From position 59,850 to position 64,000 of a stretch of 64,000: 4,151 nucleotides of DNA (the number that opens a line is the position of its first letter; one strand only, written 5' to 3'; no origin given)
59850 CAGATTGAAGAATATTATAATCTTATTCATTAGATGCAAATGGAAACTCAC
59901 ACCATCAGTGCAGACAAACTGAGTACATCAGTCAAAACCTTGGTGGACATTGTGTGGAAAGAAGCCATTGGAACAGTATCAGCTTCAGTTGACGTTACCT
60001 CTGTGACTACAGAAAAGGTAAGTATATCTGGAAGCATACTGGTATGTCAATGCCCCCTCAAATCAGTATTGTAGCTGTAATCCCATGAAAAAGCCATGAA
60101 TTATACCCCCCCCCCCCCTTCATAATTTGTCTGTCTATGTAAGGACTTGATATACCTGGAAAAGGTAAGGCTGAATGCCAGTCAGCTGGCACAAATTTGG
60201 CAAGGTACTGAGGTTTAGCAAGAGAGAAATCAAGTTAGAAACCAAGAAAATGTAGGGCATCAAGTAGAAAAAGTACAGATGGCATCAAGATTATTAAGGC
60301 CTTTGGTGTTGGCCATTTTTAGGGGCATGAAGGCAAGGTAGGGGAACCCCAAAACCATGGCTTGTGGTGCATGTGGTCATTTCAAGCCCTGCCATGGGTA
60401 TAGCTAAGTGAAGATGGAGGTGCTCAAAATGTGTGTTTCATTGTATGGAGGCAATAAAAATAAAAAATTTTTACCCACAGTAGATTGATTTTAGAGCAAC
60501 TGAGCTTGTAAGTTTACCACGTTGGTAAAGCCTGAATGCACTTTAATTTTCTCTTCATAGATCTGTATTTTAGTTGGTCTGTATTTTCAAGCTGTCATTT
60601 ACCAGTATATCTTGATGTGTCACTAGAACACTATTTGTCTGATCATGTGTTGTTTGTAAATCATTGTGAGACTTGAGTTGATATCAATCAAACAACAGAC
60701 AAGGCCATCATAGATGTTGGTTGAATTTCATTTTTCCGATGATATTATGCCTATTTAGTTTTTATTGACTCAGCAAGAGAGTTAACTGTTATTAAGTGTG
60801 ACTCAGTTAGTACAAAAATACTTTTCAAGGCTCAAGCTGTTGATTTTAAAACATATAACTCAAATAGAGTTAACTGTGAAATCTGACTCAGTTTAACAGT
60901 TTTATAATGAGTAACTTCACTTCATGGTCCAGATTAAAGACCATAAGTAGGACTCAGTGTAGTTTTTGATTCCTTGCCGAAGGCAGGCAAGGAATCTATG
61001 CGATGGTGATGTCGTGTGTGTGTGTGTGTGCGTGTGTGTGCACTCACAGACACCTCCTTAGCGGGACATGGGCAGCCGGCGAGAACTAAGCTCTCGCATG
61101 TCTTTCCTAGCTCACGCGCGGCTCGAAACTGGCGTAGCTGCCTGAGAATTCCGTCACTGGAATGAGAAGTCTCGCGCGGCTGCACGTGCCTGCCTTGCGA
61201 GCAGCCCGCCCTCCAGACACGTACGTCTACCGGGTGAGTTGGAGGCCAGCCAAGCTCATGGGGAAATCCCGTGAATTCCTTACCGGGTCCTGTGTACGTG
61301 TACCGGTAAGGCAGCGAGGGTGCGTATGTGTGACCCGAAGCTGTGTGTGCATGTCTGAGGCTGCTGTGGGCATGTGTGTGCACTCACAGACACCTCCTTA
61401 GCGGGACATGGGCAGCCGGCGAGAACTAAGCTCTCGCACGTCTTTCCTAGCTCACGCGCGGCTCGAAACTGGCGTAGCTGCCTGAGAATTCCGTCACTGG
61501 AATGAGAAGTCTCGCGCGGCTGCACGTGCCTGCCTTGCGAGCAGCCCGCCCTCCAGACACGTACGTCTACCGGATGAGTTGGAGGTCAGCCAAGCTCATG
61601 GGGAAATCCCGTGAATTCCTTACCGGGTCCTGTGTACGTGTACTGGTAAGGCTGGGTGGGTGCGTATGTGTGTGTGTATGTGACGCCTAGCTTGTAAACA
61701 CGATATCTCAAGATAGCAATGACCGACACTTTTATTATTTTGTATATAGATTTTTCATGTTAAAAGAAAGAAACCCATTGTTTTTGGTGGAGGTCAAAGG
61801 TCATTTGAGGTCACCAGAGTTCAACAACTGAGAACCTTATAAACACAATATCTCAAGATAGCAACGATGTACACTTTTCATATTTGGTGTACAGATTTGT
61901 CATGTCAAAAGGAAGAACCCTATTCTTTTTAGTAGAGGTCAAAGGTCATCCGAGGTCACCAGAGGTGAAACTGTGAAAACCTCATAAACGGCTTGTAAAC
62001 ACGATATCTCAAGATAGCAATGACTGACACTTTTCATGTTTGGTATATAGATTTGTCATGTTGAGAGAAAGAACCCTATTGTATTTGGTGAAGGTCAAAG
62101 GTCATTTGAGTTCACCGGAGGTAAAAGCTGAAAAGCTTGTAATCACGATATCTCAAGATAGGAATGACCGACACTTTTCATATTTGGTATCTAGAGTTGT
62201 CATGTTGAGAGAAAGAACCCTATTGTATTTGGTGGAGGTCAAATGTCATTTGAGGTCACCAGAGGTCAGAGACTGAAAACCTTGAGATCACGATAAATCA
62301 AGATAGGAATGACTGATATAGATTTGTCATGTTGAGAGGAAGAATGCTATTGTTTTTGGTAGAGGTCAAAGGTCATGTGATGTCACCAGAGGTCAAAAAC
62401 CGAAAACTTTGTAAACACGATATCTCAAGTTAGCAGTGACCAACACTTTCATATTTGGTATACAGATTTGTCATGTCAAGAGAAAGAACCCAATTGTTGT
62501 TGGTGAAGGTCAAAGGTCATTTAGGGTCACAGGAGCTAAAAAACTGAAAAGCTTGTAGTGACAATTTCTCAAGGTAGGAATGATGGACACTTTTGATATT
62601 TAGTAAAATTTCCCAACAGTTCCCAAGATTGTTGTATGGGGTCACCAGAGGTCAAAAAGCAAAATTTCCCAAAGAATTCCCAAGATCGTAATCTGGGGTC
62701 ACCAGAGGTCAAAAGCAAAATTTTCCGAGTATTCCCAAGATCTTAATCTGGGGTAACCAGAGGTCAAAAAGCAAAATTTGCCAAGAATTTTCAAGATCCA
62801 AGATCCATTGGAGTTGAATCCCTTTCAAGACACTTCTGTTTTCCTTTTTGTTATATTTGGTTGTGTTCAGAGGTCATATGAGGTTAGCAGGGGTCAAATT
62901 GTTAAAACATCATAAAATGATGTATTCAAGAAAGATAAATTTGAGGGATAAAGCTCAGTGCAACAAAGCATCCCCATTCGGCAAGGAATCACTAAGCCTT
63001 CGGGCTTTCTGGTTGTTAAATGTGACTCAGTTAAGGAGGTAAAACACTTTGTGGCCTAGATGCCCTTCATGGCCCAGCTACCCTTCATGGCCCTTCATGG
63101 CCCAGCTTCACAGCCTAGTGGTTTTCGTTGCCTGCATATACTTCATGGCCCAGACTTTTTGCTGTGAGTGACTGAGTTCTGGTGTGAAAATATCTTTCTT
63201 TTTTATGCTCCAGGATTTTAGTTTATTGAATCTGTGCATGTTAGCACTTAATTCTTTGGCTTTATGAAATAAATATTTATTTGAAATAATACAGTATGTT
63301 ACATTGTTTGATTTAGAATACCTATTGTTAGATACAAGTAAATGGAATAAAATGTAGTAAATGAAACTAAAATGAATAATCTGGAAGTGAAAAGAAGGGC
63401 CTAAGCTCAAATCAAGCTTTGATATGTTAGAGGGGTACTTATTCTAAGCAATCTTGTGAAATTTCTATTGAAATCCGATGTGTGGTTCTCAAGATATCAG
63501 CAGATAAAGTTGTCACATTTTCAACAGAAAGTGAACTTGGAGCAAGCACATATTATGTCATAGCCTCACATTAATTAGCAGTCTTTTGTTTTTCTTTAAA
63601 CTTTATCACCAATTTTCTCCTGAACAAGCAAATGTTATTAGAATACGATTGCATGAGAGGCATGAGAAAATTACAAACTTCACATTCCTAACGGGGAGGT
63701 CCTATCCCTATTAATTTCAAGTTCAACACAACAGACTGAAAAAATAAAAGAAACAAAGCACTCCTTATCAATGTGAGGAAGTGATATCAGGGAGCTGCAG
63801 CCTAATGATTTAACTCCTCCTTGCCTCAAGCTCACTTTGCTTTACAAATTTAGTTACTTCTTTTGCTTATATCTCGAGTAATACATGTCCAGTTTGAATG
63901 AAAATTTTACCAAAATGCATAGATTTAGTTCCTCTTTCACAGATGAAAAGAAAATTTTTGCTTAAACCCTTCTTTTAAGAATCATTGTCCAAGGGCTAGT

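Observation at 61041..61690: GC-rich 340-bp unit, tandemly duplicated, present only in Helentron-like copy 2. It may be captured host sequence or a family-specific module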

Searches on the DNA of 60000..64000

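Call 6: search_rna_families(source=window, start=60000, end=64000, threshold=evalue, max_evalue=1, show_alignments=3)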
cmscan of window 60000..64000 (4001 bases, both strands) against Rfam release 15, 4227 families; matches with E-value up to 1: 0.
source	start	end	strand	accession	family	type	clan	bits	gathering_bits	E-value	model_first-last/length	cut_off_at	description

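Call 54: search_rna_families(source=window, start=61000, end=61700, threshold=evalue, max_evalue=10, show_alignments=2)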
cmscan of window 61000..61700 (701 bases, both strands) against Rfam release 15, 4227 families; matches with E-value up to 10: 3.
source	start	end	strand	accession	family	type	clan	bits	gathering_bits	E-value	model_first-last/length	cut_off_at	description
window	61016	61052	+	RF04217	mir-297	Gene; miRNA;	-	18.6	90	2.1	1-71/71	no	mir-297 microRNA precursor family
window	61000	61067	+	RF00660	mir-214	Gene; miRNA;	-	14.7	66.7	2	1-101/101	no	mir-214 microRNA precursor family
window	61305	61357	+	RF02040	HOTTIP_1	Gene; lncRNA;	-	13.3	50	3.4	1-57/57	no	HOXA transcript at the distal tip, conserved region 1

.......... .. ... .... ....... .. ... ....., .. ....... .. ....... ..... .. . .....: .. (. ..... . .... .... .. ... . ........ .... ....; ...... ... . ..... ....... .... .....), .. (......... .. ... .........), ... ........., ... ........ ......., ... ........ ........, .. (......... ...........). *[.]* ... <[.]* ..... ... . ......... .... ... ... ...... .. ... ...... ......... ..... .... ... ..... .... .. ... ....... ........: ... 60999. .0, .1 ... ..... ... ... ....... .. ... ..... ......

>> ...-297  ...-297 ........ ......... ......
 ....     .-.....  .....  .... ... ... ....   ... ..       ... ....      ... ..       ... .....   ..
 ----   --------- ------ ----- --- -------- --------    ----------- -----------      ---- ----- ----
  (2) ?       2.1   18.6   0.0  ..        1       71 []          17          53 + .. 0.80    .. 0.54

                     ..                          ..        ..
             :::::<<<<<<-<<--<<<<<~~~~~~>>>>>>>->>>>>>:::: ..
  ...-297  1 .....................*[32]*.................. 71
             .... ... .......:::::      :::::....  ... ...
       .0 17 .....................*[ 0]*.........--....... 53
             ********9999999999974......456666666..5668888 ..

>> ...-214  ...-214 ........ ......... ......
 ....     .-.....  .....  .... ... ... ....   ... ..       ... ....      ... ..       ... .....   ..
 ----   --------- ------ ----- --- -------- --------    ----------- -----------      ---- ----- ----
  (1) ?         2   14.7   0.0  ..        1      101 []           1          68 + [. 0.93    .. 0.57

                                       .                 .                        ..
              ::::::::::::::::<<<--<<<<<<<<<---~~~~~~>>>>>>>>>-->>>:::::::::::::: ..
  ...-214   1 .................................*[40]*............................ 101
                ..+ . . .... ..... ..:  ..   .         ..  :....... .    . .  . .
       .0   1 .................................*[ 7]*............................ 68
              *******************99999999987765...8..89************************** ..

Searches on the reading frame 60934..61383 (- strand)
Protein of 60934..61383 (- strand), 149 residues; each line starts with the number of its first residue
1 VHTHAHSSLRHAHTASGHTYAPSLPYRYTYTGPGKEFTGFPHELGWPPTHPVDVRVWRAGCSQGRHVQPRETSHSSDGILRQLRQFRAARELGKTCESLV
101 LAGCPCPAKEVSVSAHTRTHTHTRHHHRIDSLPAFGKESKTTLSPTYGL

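Call 9: search_protein_families(library=pfam, proteins=[window:60934-61383:-], max_evalue=0.01)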
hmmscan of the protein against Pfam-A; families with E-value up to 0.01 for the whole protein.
window:60934-61383:- (149 aa): 0 families

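Call 17: find_homologous_proteins(query=window:60964-61383:-, max_evalue=0.001)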
Query window:60964-61383:- (140 aa): 3 proteins with E <= 0.001 among 48 candidates.
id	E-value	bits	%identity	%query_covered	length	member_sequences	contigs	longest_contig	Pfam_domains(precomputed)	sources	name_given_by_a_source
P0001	2.0e-23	101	57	76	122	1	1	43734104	-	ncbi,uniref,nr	ncbi:hypothetical protein HOLleu_39069 [Holothuria leucospilota]|uniref:Uncharacterized protein n=1 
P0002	9.1e-8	50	49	46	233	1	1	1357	-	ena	-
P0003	3.4e-4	39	56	24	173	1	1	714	-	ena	-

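Call 20: find_encoding_contigs(protein=P0001, flank=6000, max_places=6)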
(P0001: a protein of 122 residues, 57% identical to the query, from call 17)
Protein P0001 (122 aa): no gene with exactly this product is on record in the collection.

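Call 21: find_encoding_contigs(protein=P0002, flank=5000)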
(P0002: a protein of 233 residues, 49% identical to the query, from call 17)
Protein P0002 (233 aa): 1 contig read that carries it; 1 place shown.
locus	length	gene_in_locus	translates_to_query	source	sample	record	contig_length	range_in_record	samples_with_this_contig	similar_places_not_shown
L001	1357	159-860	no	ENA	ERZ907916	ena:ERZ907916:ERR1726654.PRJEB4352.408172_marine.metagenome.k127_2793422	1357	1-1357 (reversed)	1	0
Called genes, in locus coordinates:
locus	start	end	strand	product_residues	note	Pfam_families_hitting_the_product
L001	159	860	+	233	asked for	-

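Call 22: find_encoding_contigs(protein=P0003, flank=5000)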
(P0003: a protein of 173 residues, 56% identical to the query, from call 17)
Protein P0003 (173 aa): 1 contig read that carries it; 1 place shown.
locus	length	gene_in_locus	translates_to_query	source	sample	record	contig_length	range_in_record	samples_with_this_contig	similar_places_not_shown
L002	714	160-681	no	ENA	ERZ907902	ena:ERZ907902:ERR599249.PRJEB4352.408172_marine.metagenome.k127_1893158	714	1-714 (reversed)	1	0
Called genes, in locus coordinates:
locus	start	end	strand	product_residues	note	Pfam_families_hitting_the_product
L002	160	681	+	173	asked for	-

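Call 61: find_encoding_contigs(protein=window:60934-61383:-, flank=3000, max_places=10)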
Protein window:60934-61383:- (149 aa): no gene with exactly this product is on record in the collection.

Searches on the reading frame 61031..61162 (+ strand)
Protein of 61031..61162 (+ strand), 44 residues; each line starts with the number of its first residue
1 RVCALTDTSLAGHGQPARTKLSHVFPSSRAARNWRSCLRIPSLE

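Call 63: search_protein_families(library=pfam, proteins=[window:61031-61162:+], max_evalue=1)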
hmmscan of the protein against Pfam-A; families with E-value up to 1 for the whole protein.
seq(44 aa): 0 families

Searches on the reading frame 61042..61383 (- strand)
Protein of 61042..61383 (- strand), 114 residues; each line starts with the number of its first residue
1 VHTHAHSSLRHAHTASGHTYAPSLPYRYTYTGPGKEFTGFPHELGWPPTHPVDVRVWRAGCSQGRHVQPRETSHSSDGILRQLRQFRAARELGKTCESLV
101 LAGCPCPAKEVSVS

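Call 36: search_protein_representatives(alignment_id=A1)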
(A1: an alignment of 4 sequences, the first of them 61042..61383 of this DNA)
Query: 4 sequences, 113 profile positions. Proteins with E-value up to 0.001 (for the whole library): 6; up to 1e-10: 5; up to 1e-30: 2. The best 6 are listed.
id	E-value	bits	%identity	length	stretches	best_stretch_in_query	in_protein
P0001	8.8e-56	203.1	-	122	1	4-108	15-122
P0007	6.5e-38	145.5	-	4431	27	72-109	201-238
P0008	8.3e-28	112.9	-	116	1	12-108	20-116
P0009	7.9e-20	87.2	-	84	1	35-105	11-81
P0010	5.7e-17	78.0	-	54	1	58-108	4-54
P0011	1.6e-04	37.9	-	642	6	30-48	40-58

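Call 38: list_cluster_members(proteins=[P0008, P0009, P0010, P0001, P0004, P0005])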
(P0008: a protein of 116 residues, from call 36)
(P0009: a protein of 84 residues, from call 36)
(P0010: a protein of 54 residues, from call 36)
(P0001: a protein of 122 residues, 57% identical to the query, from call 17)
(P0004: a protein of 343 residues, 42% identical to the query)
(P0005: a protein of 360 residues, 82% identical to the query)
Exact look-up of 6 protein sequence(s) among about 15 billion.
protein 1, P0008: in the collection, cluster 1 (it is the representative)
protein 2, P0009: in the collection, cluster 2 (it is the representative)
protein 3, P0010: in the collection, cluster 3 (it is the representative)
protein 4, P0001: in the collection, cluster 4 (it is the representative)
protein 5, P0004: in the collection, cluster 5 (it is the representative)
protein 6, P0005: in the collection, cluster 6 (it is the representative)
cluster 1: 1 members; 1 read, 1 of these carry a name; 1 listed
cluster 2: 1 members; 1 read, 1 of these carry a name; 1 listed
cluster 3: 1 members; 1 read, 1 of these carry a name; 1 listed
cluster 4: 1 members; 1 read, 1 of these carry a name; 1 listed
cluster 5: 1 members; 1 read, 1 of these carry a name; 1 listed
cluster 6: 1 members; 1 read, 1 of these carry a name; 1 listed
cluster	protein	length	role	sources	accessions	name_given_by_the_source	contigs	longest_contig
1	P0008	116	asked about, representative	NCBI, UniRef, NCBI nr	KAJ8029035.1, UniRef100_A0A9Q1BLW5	hypothetical protein HOLleu_28326 [Holothuria leucospilota] | Uncharacterized protein n=1 Tax=Holothuria leucospilota TaxID=206669 ...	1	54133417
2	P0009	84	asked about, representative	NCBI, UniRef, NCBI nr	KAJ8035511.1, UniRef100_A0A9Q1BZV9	hypothetical protein HOLleu_19219 [Holothuria leucospilota] | Uncharacterized protein n=1 Tax=Holothuria leucospilota TaxID=206669 ...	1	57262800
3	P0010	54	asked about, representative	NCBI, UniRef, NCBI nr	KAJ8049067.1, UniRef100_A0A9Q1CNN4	hypothetical protein HOLleu_01630 [Holothuria leucospilota] | Uncharacterized protein n=1 Tax=Holothuria leucospilota TaxID=206669 ...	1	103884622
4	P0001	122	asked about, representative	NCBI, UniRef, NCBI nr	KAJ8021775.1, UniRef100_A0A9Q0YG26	hypothetical protein HOLleu_39069 [Holothuria leucospilota] | Uncharacterized protein n=1 Tax=Holothuria leucospilota TaxID=206669 ...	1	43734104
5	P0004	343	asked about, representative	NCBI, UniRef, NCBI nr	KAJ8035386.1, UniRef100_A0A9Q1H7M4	hypothetical protein HOLleu_22604 [Holothuria leucospilota] | Uncharacterized protein n=1 Tax=Holothuria leucospilota TaxID=206669 ...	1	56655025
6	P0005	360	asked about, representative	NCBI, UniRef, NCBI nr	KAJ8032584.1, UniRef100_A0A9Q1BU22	hypothetical protein HOLleu_26144 [Holothuria leucospilota] | Nucleoplasmin-like domain-containing protein n=1 Tax=Holothuria leucospilota TaxID=206669 ...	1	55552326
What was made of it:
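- On Satellite-like tandem-repeat module of a HINE: Seven H. leucospilota models on seven scaffolds carry the unit (call 38).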

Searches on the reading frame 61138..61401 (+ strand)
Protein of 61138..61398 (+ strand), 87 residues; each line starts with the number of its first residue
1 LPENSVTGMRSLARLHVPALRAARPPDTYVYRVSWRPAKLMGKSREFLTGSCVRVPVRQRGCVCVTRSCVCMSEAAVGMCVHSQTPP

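Call 60: find_encoding_contigs(protein=window:61162-61401:+, flank=3000, max_places=10)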
Protein window:61162-61401:+ (79 aa): no gene with exactly this product is on record in the collection.

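Call 63: search_protein_families(library=pfam, proteins=[window:61138-61398:+], max_evalue=1)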
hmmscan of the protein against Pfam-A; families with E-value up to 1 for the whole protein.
seq(87 aa): 1 family
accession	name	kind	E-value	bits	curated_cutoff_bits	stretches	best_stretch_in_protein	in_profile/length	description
PF06652.17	Methuselah_N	-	0.00032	21.2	21.5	1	26-72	17-65/179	Methuselah N-terminus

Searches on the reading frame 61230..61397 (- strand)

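Call 63: search_protein_families(library=pfam, proteins=[window:61230-61397:-], max_evalue=1)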
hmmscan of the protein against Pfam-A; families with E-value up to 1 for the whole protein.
seq(56 aa): 1 family
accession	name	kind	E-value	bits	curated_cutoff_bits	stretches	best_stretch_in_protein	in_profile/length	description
PF03747.19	ADP_ribosyl_GH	-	0.28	11.2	26.2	1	10-33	141-164/287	ADP-ribosylglycohydrolase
